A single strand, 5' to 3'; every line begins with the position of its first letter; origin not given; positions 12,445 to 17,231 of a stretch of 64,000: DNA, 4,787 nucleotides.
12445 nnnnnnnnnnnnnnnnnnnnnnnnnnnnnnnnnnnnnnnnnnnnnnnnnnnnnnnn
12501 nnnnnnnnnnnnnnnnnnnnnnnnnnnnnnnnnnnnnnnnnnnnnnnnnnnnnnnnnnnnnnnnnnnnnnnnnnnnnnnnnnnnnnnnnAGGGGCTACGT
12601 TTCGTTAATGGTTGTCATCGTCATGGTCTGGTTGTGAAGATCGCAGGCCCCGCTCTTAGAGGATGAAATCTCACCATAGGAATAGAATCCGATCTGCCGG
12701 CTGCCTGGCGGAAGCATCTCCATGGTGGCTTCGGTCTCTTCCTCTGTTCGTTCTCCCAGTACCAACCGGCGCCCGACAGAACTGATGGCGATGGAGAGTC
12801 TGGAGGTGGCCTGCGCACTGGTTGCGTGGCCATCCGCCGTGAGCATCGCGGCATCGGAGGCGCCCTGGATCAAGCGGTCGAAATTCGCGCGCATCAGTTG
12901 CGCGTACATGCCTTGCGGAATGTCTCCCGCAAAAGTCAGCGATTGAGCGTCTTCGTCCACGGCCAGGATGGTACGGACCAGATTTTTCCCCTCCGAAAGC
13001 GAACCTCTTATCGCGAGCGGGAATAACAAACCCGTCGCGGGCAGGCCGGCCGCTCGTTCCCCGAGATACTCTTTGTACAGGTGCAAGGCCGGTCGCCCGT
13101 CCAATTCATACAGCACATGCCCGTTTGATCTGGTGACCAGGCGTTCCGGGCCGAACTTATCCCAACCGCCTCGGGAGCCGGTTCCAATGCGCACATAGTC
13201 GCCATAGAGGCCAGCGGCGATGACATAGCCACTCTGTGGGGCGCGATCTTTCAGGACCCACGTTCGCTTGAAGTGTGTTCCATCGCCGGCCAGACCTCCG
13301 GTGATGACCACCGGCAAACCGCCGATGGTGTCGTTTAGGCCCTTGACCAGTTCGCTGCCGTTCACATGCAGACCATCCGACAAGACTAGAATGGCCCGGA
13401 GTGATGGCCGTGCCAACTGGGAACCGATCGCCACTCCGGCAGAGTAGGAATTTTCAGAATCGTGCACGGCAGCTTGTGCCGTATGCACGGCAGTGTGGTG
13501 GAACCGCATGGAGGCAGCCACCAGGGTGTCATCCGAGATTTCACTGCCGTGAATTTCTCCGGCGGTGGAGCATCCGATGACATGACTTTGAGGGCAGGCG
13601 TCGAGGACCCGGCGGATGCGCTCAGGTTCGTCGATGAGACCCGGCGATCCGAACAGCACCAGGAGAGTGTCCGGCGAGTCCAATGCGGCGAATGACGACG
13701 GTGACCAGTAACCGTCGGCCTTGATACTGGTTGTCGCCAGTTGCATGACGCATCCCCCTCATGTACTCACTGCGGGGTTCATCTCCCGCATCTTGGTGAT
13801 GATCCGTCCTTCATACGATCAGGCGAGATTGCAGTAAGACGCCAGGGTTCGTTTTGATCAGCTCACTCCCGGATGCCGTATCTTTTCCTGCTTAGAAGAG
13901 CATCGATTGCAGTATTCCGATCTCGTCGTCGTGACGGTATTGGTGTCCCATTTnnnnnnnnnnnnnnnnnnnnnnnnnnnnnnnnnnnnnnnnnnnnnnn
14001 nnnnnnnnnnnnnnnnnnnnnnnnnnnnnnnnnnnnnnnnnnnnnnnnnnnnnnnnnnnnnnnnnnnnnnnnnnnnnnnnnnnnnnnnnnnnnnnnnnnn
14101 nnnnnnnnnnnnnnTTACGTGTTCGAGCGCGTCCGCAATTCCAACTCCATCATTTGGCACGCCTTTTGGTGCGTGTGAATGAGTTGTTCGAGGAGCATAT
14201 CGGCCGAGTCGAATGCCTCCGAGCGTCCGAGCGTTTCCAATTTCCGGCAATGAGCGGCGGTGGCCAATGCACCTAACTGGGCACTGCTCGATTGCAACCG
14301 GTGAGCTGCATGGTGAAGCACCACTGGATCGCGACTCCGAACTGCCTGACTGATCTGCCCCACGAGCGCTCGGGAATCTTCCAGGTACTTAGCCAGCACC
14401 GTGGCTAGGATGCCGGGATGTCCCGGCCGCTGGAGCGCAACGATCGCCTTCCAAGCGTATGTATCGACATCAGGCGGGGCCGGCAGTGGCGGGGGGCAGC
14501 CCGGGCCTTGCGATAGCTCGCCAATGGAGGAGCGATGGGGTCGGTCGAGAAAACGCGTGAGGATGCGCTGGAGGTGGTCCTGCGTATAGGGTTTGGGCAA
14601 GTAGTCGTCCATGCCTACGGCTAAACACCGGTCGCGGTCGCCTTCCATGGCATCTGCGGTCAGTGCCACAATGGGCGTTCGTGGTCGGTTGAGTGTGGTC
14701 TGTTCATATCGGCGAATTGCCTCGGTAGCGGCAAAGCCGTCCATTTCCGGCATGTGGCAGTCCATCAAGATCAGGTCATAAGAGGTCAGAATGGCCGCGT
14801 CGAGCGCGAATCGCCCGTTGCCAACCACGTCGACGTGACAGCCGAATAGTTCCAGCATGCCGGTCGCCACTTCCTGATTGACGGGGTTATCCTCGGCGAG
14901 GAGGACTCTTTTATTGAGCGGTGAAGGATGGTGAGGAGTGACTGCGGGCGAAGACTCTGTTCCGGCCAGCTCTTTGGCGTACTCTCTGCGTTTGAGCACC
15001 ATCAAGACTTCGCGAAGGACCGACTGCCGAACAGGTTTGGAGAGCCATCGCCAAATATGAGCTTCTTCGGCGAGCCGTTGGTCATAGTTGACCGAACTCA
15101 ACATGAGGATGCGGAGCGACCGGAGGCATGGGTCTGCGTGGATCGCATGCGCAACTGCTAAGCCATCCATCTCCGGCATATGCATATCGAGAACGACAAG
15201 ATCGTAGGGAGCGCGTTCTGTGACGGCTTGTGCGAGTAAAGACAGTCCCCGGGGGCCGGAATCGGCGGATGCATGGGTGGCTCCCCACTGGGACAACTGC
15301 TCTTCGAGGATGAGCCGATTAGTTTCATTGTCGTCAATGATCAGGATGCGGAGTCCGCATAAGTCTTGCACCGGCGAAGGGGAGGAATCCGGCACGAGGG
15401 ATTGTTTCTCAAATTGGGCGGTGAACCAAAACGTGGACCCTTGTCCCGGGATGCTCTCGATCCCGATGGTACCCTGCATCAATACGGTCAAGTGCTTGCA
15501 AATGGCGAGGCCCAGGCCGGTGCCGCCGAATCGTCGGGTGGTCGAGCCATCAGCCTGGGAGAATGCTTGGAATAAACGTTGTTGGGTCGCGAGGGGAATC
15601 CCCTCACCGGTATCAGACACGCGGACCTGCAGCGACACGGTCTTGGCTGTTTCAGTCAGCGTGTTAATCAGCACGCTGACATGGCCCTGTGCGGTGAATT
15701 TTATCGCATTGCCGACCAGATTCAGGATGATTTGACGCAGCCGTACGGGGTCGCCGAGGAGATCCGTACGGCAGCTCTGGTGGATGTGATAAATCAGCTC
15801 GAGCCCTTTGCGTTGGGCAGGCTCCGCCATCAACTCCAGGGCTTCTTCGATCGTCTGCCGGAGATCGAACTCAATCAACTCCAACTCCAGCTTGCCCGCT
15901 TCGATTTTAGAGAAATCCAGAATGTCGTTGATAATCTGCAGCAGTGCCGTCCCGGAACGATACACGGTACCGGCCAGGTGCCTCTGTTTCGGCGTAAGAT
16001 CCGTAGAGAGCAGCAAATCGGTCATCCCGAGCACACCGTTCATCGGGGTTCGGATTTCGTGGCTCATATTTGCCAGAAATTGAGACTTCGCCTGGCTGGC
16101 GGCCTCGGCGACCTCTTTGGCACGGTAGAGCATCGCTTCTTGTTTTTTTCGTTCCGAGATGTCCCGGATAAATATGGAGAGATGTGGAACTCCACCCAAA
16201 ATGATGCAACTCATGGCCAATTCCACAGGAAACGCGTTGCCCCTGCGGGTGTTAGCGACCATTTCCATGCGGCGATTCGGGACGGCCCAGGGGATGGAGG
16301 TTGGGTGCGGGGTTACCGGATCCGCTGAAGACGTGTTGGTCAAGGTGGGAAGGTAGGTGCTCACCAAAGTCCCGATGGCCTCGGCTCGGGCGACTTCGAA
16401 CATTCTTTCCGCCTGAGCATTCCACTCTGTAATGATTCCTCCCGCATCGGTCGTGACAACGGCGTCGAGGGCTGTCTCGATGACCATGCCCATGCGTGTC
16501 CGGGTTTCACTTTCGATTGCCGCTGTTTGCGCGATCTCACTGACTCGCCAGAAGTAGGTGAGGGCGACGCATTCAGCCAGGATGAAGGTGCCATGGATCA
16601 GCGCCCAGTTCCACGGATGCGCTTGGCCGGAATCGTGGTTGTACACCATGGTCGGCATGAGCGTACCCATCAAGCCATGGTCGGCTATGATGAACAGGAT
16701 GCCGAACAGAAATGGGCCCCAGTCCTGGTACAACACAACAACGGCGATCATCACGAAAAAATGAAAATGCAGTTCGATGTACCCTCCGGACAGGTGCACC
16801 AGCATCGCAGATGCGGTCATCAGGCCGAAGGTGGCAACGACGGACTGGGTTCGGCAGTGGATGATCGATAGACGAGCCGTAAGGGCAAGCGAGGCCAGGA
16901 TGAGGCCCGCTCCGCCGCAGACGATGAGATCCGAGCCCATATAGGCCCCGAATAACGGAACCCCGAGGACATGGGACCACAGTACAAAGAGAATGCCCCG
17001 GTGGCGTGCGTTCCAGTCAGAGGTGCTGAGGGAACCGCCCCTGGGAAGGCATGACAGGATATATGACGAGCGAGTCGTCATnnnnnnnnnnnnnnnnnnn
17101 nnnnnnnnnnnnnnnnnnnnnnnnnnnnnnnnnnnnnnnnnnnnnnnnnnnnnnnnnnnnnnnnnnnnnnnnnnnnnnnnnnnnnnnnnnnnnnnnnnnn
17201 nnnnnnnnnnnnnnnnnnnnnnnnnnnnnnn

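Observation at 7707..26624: Candidate undescribed gas/redox-sensing phosphorelay: four hybrid kinases plus FIST, no local DNA-binding or c-di-GMP output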

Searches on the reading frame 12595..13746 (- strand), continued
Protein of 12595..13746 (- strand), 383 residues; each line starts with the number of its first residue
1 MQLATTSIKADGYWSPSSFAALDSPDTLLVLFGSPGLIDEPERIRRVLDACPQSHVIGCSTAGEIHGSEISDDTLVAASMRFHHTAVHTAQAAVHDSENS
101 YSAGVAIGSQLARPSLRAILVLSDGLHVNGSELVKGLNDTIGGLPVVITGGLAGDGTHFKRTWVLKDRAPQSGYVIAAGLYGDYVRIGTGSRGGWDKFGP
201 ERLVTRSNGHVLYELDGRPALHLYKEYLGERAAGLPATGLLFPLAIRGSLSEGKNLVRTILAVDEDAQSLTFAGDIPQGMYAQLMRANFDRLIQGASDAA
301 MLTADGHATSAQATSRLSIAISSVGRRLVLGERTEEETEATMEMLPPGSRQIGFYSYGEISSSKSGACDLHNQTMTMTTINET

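Call 48: search_protein_families(library=pfam, proteins=[L054:11576-13831:+, L054:10174-11601:+, L019:14145-16283:+, L079:13906-14532:+, L038:2408-3037:+, L071:11909-13105:+, L071:13109-14269:+, L008:15990-17855:+, L025:9977-11899:+], max_evalue=0.00001)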
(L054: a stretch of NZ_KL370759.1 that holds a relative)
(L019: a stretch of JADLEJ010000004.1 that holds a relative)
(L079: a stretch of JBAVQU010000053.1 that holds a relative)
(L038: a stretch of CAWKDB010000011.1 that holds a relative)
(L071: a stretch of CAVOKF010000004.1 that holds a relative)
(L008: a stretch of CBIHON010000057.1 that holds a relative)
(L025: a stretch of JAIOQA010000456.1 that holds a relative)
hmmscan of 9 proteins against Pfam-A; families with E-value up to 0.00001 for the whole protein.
L054:11576-13831:+ (751 aa): 4 families
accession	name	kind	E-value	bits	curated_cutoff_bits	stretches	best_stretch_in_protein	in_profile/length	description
PF00563.25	EAL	-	3.3e-76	256.2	31.3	1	504-737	3-236/236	EAL domain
PF00990.26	GGDEF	-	2.6e-46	157.8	23.8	1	327-483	1-161/161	Diguanylate cyclase, GGDEF domain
PF00072.30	Response_reg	-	1.8e-10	41.4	30.2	1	49-160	5-105/111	Response regulator receiver domain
PF24898.2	GGDEF_GdpP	-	9.6e-06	26.3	30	0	365-485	2-117/126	Cyclic-di-AMP phosphodiesterase GdpP-like, GGDEF domain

L054:10174-11601:+ (475 aa): 2 families
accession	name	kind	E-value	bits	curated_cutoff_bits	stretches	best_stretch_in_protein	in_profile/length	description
PF02518.31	HATPase_c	-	2.1e-16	60.8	26.4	1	353-463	2-109/111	Histidine kinase-, DNA gyrase B-, and HSP90-like ATPase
PF08447.18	PAS_3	-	7.4e-10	39.4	25.6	1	88-161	2-75/89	PAS fold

L019:14145-16283:+ (712 aa): 4 families
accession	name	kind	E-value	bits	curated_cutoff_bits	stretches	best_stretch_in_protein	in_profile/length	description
PF00563.25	EAL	-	2.8e-78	263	31.3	1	454-688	3-236/236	EAL domain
PF00990.26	GGDEF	-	7.4e-45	153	23.8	1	266-432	2-160/161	Diguanylate cyclase, GGDEF domain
PF00072.30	Response_reg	-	3.1e-27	95.4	30.2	1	8-118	2-110/111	Response regulator receiver domain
PF08447.18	PAS_3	-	9.2e-07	29.5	25.6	1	161-248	4-89/89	PAS fold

L079:13906-14532:+ (209 aa): 1 family
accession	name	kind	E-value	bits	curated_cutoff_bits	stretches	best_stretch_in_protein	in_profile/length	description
PF00072.30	Response_reg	-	5.2e-30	104.3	30.2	1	4-116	1-111/111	Response regulator receiver domain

L038:2408-3037:+ (210 aa): 1 family
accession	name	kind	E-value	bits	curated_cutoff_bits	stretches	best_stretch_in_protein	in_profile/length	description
PF00072.30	Response_reg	-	3.4e-16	59.8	30.2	1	91-197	1-106/111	Response regulator receiver domain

L071:11909-13105:+ (399 aa): 3 families
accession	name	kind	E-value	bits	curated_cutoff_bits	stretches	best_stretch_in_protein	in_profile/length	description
PF08668.18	HDOD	-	2.2e-43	148.5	22.9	1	143-335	1-196/196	HDOD domain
PF00072.30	Response_reg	-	9.3e-20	71.3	30.2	1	8-117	1-109/111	Response regulator receiver domain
PF01966.28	HD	-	1.7e-07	32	22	1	240-337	3-90/116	HD domain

L071:13109-14269:+ (387 aa): 2 families
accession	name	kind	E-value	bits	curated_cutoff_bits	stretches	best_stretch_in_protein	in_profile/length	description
PF13487.12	HD_5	-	5e-27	95.2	27.2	1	145-306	2-170/170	HD domain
PF00072.30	Response_reg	-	9.3e-17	61.6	30.2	1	8-119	1-111/111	Response regulator receiver domain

L008:15990-17855:+ (622 aa): 3 families
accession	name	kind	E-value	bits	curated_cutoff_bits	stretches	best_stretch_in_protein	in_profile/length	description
PF00563.25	EAL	-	9.3e-67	225.3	31.3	1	362-596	3-235/236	EAL domain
PF00990.26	GGDEF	-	4e-52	176.7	23.8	1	184-340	1-160/161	Diguanylate cyclase, GGDEF domain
PF00072.30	Response_reg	-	1.4e-20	74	30.2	1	8-124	1-110/111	Response regulator receiver domain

L025:9977-11899:+ (641 aa): 1 family
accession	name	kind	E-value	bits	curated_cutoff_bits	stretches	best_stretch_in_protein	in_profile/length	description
PF00072.30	Response_reg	-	2e-30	105.7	30.2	1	343-454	1-110/111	Response regulator receiver domain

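Call 68: search_protein_families(library=ncbifam, proteins=[L054:8971-10155:+], max_evalue=1)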
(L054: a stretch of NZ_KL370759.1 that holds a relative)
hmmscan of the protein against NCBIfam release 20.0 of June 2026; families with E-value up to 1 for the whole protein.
L054:8971-10155:+ (394 aa): 2 families
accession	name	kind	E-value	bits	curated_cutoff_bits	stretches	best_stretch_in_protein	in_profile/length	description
NF041558.1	NosP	equivalog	4.5e-18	65.5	450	1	34-371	22-352/368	nitric oxide-sensing protein NosP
NF008013.0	PRK10743.1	equivalog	0.009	16.1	212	1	83-156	47-125/137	small heat shock chaperone IbpA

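Call 77: search_protein_families(library=pfam, proteins=[L009:9189-9884:-, L009:5643-7280:+, L065:7398-8432:+], max_evalue=0.00001)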
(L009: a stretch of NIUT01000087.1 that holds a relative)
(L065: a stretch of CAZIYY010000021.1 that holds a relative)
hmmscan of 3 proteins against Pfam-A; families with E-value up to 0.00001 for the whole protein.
L009:9189-9884:- (232 aa): 3 families
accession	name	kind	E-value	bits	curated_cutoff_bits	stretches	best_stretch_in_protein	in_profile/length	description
PF00072.30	Response_reg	-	5.1e-22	78.6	30.2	1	15-126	2-111/111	Response regulator receiver domain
PF00196.25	GerE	-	4.1e-16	58.8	23.5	1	162-214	3-55/57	Bacterial regulatory proteins, luxR family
PF08281.18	Sigma70_r4_2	-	6.6e-07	29.3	25.7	1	162-203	11-53/54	Sigma-70, region 4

L009:5643-7280:+ (546 aa): 3 families
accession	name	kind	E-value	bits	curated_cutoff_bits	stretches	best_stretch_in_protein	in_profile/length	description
PF00072.30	Response_reg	-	1.1e-31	109.7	30.2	1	36-145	1-108/111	Response regulator receiver domain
PF02518.31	HATPase_c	-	1.4e-28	100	26.4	1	292-416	1-110/111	Histidine kinase-, DNA gyrase B-, and HSP90-like ATPase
PF00512.31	HisKA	-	1.1e-21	77.1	26.9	1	181-245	2-66/66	His Kinase A (phospho-acceptor) domain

L065:7398-8432:+ (345 aa): 3 families
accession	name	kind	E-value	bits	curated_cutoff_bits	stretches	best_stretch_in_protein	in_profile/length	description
PF13487.12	HD_5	-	6.1e-40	137.2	27.2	1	177-336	8-170/170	HD domain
PF00072.30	Response_reg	-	7.2e-32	110.3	30.2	1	24-135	1-110/111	Response regulator receiver domain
PF01966.28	HD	-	1.2e-19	71.2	22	1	185-304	3-115/116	HD domain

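Call 91: predict_structure(alignment_id=A7)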
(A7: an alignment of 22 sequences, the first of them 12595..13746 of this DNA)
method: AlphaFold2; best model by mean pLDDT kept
length: 383 residues; sequences in the alignment: 22
mean_pLDDT: 49.8   pTM: 0.47
mean pLDDT of the five models: 49.8, 49.0, 48.8, 46.1, 44.9
residues with pLDDT >= 90: 0; 70-90: 100; 50-70: 58; < 50: 225
segments of 3 or more residues with pLDDT < 50: 145-162, 164-171, 185-383
pLDDT, mean of each block of 10 residues (from residue 1): 75 76 82 70 81 77 56 76 75 75 86 76 60 69 50 36 44 66 47 29 26 31 43 37 30 32 33 36 42 41 35 30 26 30 34 29 27 31 27
secondary structure, 60 per line:
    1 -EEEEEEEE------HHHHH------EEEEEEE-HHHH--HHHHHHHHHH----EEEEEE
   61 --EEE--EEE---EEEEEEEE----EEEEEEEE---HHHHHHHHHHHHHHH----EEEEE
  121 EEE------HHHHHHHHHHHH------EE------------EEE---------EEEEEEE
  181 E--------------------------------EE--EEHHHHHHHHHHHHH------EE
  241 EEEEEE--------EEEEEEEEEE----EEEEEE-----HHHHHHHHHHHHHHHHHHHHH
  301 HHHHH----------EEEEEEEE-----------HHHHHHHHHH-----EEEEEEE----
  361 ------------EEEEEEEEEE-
elements in order: E2-9 H16-20 E27-33 H35-38 H41-50 E55-60 E63-65 E68-70 E74-81 E86-93 H97-111 E116-123 H130-141 E162-164 E174-181 H220-232 E239-246 E255-264 E269-274 H280-305 E316-323 H335-344 E350-356 E373-382

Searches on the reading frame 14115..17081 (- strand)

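Call 3: search_protein_families(library=pfam, proteins=[window:14115-17081:-], max_evalue=0.001)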
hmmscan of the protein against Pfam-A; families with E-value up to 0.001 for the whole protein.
window:14115-17081:- (988 aa): 7 families
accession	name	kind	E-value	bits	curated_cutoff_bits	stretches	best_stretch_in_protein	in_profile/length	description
PF00072.30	Response_reg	-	5.2e-41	139.7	30.2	2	726-840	1-109/111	Response regulator receiver domain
PF02518.31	HATPase_c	-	5.2e-29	101.4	26.4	1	443-557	1-109/111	Histidine kinase-, DNA gyrase B-, and HSP90-like ATPase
PF00512.31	HisKA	-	2e-21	76.2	26.9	1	331-396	1-66/66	His Kinase A (phospho-acceptor) domain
PF01627.28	Hpt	-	2.6e-08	34.4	24.6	1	895-969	2-76/84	Hpt domain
PF00989.32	PAS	-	2.3e-07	31.3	22.6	1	200-308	6-113/113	PAS fold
PF13188.13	PAS_8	-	0.00017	21.8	21.8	1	200-238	6-45/65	PAS domain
PF13426.13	PAS_9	-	0.00029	21.5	27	1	206-310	2-103/103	PAS domain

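Call 12: search_protein_families(library=ncbifam, proteins=[window:14115-17081:-], max_evalue=0.001)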
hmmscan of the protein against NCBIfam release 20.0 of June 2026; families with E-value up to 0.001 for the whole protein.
window:14115-17081:- (988 aa): 145 families (the best 25 are shown)
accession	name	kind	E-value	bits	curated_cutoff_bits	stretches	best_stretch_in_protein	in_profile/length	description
NF008318.0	PRK11107.1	equivalog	1.2e-145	486.9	890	1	315-955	276-889/920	two-component sensor histidine kinase BarA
TIGR02956.1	TMAO_torS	equivalog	3.9e-132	442.3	676.5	2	319-649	451-769/967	TMAO reductase system sensor histidine kinase/response regulator TorS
NF045901.1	HisKinLetSLeg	equivalog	1.6e-109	367.2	1650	3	320-559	281-520/906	two-component system sensor histidine kinase LetS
NF011874.0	PRK15347.1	equivalog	2.3e-108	363.5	852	3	316-556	382-613/921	two component system sensor kinase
NF008302.0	PRK11091.1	equivalog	3.2e-98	329.8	838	2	303-702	261-648/779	aerobic respiration two-component sensor histidine kinase ArcB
NF041947.1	LuxQ_Vibrio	equivalog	6.1e-95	318.8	1200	2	318-650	458-791/843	quorum-sensing autoinducer 2 sensor kinase/phosphatase LuxQ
NF008099.0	PRK10841.1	equivalog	7.1e-94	315.3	920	3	306-552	444-685/949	two-component system sensor histidine kinase RcsC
NF008543.0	PRK11466.1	equivalog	2e-80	270.9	982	2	321-693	433-794/914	TMAO reductase system sensor histidine kinase/response regulator TorS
NF038297.2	hybrid_HK_HrmK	equivalog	8.1e-79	265.8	725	2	305-691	208-602/607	hybrid histidine kinase/response regulator HrmK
NF007420.1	PRK09959.1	equivalog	1.1e-64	218.6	1995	2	306-649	686-1026/1197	acid-sensing system histidine kinase EvgS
NF041832.1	near_NosP_CTERM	subfamily_domain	3.6e-54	184.2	400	1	326-695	1-368/370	NahK/ErcS family hybrid sensor histidine kinase/response regulator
NF046044.1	PnpS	equivalog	4.3e-54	184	400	1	305-554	141-388/390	two-component system histidine kinase PnpS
NF047465.1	hybrid_HK_LvrA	exception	1.2e-52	179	1200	2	308-551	181-416/819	hybrid histidine kinase/response regulator LvrA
NF047874.1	MASE3_PAS_HK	subfamily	7e-49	167.2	560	1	190-554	260-622/655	MASE3 domain-containing sensor histidine kinase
NF041593.1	histid_kinase_PdhS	equivalog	1.9e-44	151.9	2000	1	196-549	668-1027/1041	cell-division control histidine kinase PdhS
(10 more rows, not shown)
